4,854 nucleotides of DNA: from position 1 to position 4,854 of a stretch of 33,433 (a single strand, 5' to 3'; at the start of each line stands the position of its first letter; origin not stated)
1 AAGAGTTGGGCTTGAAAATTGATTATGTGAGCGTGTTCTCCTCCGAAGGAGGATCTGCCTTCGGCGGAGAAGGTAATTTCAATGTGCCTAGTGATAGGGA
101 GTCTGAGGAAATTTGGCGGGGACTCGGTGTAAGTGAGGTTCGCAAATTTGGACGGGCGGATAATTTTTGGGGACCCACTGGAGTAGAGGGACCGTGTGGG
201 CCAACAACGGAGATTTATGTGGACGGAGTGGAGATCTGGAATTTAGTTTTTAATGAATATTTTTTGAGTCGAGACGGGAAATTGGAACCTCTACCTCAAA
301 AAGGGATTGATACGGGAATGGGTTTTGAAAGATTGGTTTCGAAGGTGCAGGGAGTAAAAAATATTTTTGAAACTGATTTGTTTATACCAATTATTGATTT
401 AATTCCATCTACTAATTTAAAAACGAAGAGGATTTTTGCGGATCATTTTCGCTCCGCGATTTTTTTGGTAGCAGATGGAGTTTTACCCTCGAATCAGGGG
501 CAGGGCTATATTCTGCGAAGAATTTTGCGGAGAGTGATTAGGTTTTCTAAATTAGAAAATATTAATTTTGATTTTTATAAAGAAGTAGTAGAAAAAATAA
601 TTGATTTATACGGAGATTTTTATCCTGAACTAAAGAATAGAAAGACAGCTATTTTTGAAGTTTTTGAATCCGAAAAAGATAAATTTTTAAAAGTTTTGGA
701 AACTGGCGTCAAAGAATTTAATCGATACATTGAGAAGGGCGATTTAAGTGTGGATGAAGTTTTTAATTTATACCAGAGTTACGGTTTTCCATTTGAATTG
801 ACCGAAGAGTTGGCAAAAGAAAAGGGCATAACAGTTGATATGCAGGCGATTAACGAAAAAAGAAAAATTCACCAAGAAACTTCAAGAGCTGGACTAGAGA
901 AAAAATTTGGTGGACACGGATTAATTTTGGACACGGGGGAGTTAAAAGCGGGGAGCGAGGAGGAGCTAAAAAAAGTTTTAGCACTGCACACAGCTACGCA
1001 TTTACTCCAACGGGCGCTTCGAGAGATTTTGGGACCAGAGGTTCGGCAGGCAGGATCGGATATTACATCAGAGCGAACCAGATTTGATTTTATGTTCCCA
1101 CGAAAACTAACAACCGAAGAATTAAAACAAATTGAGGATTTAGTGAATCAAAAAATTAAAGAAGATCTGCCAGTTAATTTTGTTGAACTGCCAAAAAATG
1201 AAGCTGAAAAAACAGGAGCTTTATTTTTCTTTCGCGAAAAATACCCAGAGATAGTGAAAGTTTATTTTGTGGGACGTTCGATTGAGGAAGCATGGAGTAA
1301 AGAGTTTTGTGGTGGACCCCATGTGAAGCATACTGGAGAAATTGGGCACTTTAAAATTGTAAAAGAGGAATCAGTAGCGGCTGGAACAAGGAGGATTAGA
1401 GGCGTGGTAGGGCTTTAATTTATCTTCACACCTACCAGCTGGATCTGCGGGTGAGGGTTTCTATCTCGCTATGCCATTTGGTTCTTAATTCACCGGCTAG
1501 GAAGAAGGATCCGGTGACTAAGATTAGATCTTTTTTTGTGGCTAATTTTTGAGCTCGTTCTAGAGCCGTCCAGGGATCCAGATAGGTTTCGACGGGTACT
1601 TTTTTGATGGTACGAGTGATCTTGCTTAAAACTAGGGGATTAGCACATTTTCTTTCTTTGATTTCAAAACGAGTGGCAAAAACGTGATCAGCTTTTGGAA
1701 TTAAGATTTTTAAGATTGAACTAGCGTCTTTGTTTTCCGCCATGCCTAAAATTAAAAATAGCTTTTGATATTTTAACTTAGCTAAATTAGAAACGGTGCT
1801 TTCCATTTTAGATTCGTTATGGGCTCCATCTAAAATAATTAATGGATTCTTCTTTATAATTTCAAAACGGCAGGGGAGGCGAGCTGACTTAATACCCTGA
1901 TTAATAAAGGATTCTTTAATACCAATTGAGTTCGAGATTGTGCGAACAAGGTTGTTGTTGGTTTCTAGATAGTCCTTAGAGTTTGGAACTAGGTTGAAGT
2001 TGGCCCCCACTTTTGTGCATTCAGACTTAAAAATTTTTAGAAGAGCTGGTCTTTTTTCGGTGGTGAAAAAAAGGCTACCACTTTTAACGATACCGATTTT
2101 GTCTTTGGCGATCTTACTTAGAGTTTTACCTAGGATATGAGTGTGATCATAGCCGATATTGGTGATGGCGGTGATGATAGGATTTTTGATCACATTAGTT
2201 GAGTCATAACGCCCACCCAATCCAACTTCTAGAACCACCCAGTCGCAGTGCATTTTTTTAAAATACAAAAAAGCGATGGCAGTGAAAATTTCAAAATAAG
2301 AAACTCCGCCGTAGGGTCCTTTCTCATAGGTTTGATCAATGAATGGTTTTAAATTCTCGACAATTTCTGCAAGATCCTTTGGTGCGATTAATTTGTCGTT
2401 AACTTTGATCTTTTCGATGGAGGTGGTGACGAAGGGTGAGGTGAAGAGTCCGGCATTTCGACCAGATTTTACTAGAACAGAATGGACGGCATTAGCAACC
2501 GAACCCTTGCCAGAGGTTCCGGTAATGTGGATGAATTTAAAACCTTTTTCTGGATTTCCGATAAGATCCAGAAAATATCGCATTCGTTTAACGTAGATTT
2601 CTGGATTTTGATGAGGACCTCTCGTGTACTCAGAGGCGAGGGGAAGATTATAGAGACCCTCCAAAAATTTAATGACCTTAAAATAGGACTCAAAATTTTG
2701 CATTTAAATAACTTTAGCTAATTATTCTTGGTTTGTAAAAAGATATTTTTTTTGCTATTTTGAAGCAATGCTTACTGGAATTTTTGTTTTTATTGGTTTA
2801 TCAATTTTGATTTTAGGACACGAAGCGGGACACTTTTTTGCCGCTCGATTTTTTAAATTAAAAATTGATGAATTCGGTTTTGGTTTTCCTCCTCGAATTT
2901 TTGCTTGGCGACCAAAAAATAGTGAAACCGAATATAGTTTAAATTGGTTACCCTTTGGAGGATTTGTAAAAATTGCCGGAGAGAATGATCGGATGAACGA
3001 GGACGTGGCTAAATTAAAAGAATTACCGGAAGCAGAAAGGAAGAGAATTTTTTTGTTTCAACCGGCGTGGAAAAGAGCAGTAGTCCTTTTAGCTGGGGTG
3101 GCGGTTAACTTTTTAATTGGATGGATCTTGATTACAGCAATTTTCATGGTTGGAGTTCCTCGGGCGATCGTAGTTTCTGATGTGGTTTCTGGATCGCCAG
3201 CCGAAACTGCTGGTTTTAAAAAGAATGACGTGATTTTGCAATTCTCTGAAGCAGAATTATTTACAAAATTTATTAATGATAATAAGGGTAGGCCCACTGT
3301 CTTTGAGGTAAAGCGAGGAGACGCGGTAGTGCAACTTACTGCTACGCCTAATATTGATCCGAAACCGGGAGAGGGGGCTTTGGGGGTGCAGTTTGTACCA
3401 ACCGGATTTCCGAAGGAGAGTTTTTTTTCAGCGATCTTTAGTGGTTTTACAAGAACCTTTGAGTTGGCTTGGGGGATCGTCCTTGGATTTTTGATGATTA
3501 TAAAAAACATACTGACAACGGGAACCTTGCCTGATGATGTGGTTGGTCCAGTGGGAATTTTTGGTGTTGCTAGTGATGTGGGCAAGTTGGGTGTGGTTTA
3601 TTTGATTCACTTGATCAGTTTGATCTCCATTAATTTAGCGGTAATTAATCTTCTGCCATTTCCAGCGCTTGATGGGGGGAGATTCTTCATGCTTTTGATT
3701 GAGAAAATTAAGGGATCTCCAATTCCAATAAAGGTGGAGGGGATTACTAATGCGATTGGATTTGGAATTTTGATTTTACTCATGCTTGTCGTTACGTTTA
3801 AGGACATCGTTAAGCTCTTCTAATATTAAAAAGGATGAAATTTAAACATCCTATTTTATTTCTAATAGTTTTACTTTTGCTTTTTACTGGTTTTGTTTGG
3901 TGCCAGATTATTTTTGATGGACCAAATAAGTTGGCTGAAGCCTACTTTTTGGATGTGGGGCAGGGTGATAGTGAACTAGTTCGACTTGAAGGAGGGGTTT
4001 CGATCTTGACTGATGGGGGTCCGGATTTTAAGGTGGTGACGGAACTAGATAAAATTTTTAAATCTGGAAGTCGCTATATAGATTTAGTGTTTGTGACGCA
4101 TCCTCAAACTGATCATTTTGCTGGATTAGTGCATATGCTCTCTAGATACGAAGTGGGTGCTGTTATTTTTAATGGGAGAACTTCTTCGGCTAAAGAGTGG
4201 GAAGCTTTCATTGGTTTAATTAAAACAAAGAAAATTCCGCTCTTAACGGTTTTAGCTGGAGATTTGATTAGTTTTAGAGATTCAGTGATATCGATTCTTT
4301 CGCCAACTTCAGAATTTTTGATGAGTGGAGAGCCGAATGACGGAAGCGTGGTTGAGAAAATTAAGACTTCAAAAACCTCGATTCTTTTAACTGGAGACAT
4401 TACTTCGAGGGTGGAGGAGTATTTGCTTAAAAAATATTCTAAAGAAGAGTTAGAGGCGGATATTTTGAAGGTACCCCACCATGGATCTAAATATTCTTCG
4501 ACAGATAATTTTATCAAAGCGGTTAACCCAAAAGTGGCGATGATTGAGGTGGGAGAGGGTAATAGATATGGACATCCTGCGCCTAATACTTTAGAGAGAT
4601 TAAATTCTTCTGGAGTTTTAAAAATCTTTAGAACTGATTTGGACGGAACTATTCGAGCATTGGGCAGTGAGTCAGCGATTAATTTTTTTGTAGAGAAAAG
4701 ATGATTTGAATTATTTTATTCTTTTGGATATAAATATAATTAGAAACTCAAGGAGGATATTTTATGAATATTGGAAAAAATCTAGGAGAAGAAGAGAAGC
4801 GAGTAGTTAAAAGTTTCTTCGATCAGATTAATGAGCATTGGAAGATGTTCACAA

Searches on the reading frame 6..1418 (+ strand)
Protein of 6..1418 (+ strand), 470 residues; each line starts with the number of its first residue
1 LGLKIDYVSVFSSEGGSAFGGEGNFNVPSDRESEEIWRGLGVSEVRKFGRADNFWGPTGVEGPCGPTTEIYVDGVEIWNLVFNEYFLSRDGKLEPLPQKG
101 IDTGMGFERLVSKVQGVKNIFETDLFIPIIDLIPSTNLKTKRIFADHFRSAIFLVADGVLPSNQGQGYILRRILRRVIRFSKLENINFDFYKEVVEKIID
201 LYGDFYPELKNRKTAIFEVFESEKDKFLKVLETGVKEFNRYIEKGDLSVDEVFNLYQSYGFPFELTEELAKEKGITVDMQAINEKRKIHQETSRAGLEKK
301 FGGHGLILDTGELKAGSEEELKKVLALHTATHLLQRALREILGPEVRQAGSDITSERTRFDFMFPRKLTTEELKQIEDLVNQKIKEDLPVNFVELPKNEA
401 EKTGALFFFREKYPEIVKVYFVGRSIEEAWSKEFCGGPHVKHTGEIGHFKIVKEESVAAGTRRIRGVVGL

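Call 6: search_protein_families(library=pfam, proteins=[window:6-1418:+], max_evalue=0.01)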
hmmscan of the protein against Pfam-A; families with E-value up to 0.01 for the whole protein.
window:6-1418:+ (470 aa): 2 families
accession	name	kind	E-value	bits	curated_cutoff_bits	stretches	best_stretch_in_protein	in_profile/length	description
PF01411.24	tRNA-synt_2c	-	1.3e-72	245.5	30.3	1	29-300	128-435/552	tRNA synthetases class II (A)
PF07973.19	tRNA_SAD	-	1.4e-17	63.8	24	1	417-464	1-43/44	Threonyl and Alanyl tRNA synthetase second additional domain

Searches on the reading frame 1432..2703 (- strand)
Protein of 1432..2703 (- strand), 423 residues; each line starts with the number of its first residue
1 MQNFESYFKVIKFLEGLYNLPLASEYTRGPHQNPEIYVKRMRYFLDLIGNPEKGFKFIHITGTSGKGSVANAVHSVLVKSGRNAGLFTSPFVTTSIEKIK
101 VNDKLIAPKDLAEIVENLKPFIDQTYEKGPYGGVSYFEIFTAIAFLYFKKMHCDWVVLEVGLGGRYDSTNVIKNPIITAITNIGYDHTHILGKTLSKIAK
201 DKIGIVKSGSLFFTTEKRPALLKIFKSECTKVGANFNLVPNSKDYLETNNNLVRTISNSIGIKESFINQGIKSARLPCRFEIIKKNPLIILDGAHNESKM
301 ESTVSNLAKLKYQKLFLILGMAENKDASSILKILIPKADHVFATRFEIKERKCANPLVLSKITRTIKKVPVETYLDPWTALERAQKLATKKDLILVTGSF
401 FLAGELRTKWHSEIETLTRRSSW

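Call 6: search_protein_families(library=pfam, proteins=[window:1432-2703:-], max_evalue=0.01)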
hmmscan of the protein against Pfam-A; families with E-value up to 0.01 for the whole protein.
window:1432-2703:- (423 aa): 2 families
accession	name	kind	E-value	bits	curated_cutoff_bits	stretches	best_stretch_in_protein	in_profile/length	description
PF02875.26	Mur_ligase_C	-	3.1e-16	60.8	28.4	1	279-400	2-127/127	Mur ligase, glutamate ligase domain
PF08245.18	Mur_ligase_M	-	2.4e-08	34.6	24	1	147-208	51-112/200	Mur ligase middle domain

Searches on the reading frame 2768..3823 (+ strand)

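Call 6: search_protein_families(library=pfam, proteins=[window:2768-3823:+], max_evalue=0.01)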
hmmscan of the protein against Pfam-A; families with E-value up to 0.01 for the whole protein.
window:2768-3823:+ (351 aa): 4 families
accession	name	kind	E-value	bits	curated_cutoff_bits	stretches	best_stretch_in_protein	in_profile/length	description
PF02163.28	Peptidase_M50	-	7.6e-51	173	27.2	1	7-338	2-221/221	Peptidase family M50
PF13180.12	PDZ_2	-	2.4e-06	28.2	27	1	133-191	13-77/80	PDZ domain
PF17820.7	PDZ_6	-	5.9e-05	23.2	27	1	135-158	1-24/54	PDZ domain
PF00595.29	PDZ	-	0.0093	16.8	23.2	0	133-158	26-51/81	PDZ domain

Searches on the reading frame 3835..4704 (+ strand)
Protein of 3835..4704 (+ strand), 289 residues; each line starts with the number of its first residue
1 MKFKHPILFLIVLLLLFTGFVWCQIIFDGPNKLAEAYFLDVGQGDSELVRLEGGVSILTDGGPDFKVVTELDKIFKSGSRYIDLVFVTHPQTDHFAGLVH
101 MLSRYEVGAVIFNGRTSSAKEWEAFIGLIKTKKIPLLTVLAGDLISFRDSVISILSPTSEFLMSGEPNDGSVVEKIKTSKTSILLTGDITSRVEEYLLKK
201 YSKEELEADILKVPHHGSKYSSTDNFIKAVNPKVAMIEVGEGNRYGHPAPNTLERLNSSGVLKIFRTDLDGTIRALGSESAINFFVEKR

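Call 6: search_protein_families(library=pfam, proteins=[window:3835-4704:+], max_evalue=0.01)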
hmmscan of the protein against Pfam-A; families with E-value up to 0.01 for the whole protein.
window:3835-4704:+ (289 aa): 3 families
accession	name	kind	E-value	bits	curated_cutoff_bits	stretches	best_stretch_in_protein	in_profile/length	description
PF00753.33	Lactamase_B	-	2.1e-11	44.6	22.7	1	40-237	2-192/196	Metallo-beta-lactamase superfamily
PF12706.13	Lactamase_B_2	-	0.00048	20.2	27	1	57-103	3-52/200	Beta-lactamase superfamily domain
PF25281.1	MBL_MAP1B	-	0.0028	17.2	37.6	1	37-105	24-88/279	MAP1B MBL-like domain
